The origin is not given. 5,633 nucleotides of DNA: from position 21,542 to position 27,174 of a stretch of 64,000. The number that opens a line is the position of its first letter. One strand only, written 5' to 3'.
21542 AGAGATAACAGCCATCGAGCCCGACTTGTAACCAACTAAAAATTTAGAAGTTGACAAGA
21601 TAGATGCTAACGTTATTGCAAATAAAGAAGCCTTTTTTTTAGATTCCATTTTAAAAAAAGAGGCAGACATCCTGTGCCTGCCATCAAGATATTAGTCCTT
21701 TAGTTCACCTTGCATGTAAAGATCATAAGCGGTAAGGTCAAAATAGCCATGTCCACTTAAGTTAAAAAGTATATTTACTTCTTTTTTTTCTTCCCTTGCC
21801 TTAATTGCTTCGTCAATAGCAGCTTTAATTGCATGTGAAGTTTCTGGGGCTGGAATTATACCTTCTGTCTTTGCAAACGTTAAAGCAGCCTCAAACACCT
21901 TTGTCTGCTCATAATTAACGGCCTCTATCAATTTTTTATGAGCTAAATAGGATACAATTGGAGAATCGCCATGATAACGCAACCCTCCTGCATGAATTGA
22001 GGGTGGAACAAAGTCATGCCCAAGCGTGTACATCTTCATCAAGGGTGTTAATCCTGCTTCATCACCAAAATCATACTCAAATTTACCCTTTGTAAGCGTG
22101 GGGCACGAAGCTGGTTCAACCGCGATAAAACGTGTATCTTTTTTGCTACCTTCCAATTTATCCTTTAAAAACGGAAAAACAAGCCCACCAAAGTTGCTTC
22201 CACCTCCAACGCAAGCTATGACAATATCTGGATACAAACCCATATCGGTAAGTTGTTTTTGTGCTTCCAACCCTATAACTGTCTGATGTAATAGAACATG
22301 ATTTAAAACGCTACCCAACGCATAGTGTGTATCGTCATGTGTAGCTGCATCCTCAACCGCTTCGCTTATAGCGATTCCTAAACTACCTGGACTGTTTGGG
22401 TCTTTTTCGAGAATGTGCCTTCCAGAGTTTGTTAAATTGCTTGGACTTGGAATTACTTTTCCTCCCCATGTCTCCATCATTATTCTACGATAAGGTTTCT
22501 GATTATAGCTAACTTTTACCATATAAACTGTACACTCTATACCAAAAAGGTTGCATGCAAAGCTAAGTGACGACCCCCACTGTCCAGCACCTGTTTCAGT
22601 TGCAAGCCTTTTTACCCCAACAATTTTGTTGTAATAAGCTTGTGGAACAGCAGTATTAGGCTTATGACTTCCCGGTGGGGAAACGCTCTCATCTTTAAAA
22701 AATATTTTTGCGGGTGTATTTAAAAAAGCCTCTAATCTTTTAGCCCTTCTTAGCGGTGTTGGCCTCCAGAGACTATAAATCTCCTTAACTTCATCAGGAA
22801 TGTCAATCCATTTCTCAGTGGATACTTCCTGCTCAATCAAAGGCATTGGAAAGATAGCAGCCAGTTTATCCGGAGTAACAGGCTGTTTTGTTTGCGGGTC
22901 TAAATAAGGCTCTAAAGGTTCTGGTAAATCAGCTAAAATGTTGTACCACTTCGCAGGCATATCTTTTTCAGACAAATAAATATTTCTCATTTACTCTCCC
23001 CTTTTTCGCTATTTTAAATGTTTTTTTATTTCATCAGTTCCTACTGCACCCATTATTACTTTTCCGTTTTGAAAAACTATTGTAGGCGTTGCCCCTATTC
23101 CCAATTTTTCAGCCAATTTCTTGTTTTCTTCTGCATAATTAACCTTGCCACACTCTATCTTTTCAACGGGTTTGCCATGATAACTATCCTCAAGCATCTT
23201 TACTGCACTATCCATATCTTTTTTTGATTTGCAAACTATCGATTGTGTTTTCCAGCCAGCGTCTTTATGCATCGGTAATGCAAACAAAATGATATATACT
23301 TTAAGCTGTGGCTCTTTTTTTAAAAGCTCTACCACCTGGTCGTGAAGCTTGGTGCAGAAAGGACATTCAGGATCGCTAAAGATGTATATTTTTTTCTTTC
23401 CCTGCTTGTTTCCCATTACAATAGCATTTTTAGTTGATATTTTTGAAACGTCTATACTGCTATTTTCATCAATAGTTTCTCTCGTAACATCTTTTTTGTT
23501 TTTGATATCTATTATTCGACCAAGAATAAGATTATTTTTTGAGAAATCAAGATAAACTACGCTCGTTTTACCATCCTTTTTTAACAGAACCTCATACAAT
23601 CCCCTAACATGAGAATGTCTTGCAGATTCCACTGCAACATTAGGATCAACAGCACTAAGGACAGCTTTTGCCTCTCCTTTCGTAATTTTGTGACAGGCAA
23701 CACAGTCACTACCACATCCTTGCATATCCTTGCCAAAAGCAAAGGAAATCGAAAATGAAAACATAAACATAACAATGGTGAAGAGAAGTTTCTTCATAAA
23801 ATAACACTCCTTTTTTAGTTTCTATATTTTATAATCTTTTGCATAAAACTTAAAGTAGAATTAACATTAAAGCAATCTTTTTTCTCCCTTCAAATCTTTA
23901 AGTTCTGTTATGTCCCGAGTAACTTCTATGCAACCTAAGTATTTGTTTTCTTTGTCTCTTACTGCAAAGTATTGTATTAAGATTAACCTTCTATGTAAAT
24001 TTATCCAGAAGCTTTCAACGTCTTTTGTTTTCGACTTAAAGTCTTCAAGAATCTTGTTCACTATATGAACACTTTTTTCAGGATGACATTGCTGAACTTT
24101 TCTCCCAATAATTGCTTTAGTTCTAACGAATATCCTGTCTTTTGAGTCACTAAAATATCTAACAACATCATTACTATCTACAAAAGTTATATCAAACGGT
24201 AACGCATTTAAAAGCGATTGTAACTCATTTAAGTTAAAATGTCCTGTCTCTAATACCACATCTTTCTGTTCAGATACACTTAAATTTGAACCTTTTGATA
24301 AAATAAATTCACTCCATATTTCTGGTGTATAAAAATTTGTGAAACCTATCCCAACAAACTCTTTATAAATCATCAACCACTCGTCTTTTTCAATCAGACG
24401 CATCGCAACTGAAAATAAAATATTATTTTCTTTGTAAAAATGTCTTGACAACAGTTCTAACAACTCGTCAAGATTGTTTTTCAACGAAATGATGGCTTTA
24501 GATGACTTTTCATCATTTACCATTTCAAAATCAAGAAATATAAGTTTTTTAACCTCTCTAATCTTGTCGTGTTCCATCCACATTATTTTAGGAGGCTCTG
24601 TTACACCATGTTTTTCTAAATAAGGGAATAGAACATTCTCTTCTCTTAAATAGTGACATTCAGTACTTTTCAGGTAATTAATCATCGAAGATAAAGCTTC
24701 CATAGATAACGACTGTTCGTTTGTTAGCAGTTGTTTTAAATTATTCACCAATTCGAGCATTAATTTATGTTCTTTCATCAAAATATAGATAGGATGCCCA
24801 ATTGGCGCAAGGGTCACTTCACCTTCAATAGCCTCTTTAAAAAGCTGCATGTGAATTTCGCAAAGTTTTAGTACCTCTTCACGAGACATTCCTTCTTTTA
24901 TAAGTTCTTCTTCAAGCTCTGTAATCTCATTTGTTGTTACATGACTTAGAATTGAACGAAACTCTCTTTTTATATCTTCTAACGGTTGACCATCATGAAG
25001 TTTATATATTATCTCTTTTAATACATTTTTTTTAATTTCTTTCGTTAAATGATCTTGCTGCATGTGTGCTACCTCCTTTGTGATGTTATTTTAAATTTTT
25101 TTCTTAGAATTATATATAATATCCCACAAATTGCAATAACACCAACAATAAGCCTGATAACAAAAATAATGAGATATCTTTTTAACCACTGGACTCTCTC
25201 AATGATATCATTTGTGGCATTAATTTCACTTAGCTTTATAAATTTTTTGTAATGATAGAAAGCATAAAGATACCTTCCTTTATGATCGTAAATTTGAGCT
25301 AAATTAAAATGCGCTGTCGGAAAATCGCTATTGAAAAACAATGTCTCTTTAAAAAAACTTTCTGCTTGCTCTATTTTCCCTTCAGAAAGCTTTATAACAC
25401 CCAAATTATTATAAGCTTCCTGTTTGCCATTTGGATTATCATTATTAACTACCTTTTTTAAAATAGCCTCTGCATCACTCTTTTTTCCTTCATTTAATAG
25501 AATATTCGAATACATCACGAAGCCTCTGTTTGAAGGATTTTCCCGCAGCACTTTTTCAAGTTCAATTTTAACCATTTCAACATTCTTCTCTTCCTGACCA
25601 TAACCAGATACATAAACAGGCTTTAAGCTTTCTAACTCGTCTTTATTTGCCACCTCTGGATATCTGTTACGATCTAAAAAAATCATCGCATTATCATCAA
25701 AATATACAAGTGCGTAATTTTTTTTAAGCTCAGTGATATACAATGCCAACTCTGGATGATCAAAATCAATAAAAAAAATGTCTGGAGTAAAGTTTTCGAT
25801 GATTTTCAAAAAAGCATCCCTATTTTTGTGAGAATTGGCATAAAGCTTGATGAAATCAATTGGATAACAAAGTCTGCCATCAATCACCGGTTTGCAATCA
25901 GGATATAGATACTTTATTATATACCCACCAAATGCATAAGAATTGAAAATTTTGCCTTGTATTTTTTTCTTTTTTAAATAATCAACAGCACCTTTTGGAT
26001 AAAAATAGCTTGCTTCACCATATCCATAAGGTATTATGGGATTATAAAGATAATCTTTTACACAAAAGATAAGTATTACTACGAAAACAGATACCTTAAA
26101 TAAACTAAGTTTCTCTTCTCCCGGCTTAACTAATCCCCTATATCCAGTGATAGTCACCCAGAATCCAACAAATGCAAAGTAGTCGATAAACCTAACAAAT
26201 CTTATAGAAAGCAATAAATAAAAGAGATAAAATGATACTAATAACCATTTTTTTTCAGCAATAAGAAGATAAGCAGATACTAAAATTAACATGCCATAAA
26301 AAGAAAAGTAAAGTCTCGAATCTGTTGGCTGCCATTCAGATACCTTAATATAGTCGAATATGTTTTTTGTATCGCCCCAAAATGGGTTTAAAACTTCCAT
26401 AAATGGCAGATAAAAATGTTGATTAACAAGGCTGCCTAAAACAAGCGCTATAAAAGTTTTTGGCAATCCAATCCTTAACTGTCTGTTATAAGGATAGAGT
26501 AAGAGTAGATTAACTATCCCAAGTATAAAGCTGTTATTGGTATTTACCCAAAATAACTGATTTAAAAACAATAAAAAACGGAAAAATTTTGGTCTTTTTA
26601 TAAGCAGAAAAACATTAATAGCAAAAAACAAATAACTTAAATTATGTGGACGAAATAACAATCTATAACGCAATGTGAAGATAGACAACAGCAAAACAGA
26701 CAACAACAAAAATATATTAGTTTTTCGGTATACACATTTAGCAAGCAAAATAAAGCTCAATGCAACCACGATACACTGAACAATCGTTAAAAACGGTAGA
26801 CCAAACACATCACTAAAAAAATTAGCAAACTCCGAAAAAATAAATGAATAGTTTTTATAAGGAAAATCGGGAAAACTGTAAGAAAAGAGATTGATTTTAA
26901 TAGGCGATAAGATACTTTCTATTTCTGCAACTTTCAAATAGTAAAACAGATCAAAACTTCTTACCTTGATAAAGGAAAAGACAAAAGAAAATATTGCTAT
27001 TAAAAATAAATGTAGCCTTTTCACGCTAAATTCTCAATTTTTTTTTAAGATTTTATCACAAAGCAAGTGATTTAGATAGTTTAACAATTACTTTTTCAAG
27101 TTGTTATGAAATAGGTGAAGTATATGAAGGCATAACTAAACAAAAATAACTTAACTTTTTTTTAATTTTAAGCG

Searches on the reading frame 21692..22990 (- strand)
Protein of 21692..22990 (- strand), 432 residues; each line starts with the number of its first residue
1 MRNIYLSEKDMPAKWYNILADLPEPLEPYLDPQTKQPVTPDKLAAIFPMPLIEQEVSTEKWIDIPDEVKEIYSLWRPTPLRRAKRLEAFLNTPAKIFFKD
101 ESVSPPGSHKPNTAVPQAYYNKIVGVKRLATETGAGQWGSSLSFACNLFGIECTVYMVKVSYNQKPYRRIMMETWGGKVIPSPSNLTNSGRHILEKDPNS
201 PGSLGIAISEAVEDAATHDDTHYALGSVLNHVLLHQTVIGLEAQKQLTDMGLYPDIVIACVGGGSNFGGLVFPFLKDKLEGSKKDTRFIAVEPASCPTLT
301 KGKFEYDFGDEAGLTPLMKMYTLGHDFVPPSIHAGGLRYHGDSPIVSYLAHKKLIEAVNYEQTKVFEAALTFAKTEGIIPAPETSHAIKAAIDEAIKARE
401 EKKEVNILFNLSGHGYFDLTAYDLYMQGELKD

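Call 55: search_protein_families(library=pfam, proteins=[window:21692-22990:-], max_evalue=0.0001)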
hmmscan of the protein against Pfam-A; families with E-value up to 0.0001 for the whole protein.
window:21692-22990:- (432 aa): 1 family
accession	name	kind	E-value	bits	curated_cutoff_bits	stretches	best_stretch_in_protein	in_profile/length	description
PF00291.31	PALP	-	8e-39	134.2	35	1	74-413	4-295/295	Pyridoxal-phosphate dependent enzyme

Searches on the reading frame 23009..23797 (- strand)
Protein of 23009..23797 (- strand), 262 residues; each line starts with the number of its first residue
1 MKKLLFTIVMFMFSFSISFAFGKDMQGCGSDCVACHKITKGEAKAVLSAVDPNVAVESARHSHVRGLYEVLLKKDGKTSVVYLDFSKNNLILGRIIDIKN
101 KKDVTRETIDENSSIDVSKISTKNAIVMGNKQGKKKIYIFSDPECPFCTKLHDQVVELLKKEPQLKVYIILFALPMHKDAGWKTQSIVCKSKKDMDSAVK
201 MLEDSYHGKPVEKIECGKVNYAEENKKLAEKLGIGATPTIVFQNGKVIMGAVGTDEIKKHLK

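Call 32: search_protein_families(library=pfam, proteins=[window:23009-23797:-], max_evalue=0.01)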
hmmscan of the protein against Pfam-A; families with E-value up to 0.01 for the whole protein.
window:23009-23797:- (262 aa): 6 families
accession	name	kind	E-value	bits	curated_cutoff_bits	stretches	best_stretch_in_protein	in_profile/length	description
PF13098.12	Thioredoxin_2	-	4.5e-17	62.7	27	1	131-261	3-104/104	Thioredoxin-like domain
PF13462.12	Thioredoxin_4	-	1.5e-12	48.4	23.2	1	122-203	2-84/165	Thioredoxin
PF10411.14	DsbC_N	-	3.9e-10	39.6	25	1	43-105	10-69/70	Disulfide bond isomerase protein N-terminal domain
PF01323.26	DSBA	-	4.3e-06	27.1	25.6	0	223-262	153-191/191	DSBA-like thioredoxin domain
PF00085.26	Thioredoxin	-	2.5e-05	24.7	23.5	1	189-256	30-93/103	Thioredoxin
PF13192.12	Thioredoxin_3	-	0.00038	20.9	24.8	0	218-261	32-75/76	Thioredoxin domain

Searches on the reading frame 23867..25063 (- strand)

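Call 55: search_protein_families(library=pfam, proteins=[window:23867-25063:-], max_evalue=0.0001)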
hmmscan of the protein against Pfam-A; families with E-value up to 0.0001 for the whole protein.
window:23867-25063:- (398 aa): 5 families
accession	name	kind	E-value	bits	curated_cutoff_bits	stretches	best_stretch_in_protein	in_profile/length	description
PF13596.12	PAS_10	-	6e-30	104.5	22.1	1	281-386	1-106/106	PAS domain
PF04282.18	DUF438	-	7.5e-23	80.7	25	1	15-80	1-66/67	Family of unknown function (DUF438)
PF01814.28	Hemerythrin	-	3.2e-21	76.6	25.3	1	90-218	1-125/127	Hemerythrin HHE cation binding domain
PF08448.16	PAS_4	-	3.2e-06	27.8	23.1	1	285-389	1-109/110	PAS fold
PF13426.13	PAS_9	-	2e-05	25.3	27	1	293-387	5-103/103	PAS domain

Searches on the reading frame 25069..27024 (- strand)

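Call 55: search_protein_families(library=pfam, proteins=[window:25069-27024:-], max_evalue=0.0001)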
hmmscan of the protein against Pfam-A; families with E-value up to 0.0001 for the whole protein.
window:25069-27024:- (651 aa): 6 families
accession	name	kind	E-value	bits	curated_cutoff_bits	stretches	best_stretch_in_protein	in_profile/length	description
PF07719.23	TPR_2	-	1.1e-07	31.8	27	0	570-599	2-31/34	Tetratricopeptide repeat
PF13181.12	TPR_8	-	3e-07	30.5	25.7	0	536-560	2-26/34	Tetratricopeptide repeat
PF00515.34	TPR_1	-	4.3e-07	29.9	27.8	0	536-567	2-33/34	Tetratricopeptide repeat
PF14559.12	TPR_19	-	1.4e-06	28.9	25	0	489-531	14-57/68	Tetratricopeptide repeat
PF13431.12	TPR_17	-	1.7e-05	25.2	24.4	0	565-586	9-30/34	Tetratricopeptide repeat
PF25063.1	ARM_TT21_C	-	7.8e-05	23.1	35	0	470-599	25-159/209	Tetratricopeptide repeat protein 21 C-terminal ARM domain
